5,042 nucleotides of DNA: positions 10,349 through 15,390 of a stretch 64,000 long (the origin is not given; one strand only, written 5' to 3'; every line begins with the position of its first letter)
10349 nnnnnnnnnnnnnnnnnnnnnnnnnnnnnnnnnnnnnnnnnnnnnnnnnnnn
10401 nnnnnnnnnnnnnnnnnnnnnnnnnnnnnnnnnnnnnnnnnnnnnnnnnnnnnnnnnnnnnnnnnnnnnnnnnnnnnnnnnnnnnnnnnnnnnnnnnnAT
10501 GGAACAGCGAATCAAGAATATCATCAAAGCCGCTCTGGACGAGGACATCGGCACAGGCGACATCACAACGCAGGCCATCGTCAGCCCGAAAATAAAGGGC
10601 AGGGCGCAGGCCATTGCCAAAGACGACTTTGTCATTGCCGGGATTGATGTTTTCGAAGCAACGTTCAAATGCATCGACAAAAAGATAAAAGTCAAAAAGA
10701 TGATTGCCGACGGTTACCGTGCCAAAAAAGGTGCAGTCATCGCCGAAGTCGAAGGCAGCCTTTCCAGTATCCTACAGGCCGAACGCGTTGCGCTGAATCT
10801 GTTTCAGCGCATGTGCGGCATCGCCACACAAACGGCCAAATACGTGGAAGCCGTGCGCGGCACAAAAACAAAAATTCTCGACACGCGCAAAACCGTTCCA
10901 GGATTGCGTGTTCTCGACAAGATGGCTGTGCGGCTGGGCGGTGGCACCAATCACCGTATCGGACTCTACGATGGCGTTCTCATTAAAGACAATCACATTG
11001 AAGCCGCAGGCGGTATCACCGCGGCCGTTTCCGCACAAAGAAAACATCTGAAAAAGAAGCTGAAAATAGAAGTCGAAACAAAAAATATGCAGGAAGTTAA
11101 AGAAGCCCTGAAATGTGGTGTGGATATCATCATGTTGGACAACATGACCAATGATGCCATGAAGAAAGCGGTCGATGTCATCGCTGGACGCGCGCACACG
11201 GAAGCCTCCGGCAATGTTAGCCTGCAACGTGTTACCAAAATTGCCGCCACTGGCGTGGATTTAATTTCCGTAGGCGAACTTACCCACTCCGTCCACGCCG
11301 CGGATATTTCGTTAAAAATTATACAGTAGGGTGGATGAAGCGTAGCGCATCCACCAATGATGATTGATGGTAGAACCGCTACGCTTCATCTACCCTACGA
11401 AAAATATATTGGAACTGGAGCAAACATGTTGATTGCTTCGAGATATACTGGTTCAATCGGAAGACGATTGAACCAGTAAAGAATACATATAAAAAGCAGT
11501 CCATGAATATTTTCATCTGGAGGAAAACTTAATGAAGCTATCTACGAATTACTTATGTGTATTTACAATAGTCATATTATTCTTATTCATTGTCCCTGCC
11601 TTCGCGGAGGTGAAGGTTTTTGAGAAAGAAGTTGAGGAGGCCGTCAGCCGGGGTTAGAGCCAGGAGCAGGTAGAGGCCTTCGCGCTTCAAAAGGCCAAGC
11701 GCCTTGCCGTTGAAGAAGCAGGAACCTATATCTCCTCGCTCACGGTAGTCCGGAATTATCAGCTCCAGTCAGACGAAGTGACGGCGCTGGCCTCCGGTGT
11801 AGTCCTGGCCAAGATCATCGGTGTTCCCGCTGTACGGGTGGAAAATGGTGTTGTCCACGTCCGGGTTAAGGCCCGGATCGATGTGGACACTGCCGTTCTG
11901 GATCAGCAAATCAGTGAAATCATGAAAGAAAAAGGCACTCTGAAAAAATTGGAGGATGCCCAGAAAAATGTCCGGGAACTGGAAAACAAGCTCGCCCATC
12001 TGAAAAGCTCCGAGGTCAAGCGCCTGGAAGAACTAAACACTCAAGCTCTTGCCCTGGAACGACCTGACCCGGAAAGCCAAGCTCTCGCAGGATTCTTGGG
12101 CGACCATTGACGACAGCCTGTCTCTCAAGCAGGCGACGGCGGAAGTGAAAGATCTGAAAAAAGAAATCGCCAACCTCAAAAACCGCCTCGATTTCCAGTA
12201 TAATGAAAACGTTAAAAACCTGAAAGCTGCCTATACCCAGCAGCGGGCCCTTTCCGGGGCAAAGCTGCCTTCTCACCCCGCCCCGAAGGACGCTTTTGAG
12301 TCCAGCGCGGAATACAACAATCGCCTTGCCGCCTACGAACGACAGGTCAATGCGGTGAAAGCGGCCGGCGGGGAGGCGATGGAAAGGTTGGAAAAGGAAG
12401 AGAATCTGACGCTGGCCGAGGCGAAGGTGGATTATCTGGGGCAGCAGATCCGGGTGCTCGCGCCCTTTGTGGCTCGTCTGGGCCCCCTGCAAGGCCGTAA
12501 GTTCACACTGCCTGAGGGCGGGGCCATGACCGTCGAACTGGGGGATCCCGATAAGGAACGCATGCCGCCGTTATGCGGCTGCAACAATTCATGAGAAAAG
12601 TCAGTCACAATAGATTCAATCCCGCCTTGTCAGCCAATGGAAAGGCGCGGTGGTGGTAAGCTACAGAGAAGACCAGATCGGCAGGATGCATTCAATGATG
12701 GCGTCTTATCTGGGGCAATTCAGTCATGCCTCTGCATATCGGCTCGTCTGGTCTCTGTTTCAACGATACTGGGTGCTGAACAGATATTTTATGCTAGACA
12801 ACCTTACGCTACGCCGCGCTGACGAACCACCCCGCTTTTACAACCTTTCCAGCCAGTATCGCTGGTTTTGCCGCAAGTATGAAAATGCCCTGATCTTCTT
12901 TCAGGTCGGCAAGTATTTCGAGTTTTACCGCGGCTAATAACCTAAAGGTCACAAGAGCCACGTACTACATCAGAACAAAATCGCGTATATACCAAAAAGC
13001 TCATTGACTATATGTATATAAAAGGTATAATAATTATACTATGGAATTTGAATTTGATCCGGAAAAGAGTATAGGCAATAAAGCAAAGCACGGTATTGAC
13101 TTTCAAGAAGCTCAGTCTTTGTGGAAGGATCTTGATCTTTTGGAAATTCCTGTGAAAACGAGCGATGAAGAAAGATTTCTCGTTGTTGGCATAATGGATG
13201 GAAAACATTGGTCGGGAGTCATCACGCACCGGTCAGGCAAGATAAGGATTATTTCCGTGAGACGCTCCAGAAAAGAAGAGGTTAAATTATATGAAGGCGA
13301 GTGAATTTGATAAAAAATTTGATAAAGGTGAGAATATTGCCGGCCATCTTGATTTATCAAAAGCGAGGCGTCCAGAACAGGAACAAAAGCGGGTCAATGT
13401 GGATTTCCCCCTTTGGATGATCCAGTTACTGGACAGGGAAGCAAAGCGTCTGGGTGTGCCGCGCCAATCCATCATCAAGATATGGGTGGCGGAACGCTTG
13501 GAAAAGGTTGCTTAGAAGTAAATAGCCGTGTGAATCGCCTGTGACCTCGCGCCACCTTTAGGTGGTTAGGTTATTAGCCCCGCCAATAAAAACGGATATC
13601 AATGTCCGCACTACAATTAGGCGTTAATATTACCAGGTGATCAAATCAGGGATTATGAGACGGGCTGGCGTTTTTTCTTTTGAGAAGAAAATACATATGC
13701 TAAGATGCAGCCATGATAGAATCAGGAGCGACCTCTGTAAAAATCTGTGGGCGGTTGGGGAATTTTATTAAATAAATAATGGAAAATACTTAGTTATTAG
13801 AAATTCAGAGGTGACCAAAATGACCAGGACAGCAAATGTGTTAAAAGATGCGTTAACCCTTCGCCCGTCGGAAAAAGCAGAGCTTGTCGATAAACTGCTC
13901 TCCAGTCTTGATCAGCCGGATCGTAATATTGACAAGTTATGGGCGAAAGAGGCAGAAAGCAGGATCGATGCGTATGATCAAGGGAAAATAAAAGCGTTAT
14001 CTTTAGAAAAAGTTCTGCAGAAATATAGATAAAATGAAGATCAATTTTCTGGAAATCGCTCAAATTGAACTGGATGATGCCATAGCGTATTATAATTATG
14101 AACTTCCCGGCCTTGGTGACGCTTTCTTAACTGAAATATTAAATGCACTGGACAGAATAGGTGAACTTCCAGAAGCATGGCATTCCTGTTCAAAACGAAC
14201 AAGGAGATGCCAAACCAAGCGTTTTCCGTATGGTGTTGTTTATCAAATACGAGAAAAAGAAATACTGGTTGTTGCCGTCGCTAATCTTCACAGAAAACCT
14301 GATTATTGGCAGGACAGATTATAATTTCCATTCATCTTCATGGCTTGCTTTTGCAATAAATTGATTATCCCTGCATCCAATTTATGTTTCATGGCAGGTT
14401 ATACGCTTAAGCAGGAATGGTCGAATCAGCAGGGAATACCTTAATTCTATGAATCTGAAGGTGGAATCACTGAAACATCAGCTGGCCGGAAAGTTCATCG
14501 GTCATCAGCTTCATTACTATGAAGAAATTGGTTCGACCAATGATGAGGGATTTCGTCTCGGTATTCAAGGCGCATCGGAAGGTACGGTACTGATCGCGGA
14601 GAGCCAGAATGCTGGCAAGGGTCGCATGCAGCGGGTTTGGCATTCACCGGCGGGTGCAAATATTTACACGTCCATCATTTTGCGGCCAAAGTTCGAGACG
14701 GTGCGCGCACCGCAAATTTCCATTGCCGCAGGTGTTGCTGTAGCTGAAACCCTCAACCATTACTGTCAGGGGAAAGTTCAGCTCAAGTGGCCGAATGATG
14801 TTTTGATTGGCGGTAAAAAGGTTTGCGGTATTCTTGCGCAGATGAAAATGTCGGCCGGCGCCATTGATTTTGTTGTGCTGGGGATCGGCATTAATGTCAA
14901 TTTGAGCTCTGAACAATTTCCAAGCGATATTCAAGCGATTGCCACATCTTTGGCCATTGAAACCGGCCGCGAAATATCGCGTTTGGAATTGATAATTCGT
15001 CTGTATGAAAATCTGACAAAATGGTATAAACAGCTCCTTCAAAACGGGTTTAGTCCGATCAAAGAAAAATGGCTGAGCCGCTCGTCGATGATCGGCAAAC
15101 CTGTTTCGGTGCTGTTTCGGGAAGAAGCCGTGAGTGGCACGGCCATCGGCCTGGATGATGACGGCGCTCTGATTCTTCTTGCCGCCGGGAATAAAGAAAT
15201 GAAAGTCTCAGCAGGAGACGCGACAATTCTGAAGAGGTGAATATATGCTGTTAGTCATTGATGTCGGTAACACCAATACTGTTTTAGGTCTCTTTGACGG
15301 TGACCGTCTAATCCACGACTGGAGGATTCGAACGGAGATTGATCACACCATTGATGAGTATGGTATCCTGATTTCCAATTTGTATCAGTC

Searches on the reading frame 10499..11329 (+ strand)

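Call 43: search_protein_families(library=pfam, proteins=[window:10499-11329:+], max_evalue=0.00001)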
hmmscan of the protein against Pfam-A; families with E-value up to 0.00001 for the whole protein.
window:10499-11329:+ (276 aa): 2 families
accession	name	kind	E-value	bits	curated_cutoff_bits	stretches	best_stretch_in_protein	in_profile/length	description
PF01729.25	QRPTase_C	-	3.8e-62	209.4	23.1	1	108-273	1-169/169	Quinolinate phosphoribosyl transferase, C-terminal domain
PF02749.22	QRPTase_N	-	9.5e-21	74.3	27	1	21-106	1-82/82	Quinolinate phosphoribosyl transferase, N-terminal domain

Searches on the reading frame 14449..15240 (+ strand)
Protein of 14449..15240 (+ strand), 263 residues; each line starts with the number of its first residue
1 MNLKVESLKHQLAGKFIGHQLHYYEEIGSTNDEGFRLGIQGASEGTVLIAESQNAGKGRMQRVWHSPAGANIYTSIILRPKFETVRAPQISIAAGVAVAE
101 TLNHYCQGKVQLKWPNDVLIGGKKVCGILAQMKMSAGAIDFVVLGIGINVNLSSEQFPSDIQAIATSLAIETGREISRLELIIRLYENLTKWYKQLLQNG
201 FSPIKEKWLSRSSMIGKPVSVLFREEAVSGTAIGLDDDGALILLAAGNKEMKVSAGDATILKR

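Call 43: search_protein_families(library=pfam, proteins=[window:14449-15240:+], max_evalue=0.00001)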
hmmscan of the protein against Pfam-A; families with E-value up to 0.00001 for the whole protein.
window:14449-15240:+ (263 aa): 3 families
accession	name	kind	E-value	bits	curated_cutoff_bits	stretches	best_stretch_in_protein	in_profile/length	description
PF03099.24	BPL_LplA_LipB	-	6.5e-20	71.8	21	1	36-149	15-133/133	Biotin/lipoate A/B protein ligase family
PF16917.10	BPL_LplA_LipB_2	-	1.8e-10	41.1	27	1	62-209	32-182/183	Biotin/lipoate A/B protein ligase family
PF02237.23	BPL_C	-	5.6e-09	36.2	21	1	215-257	2-44/48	Biotin protein ligase C terminal domain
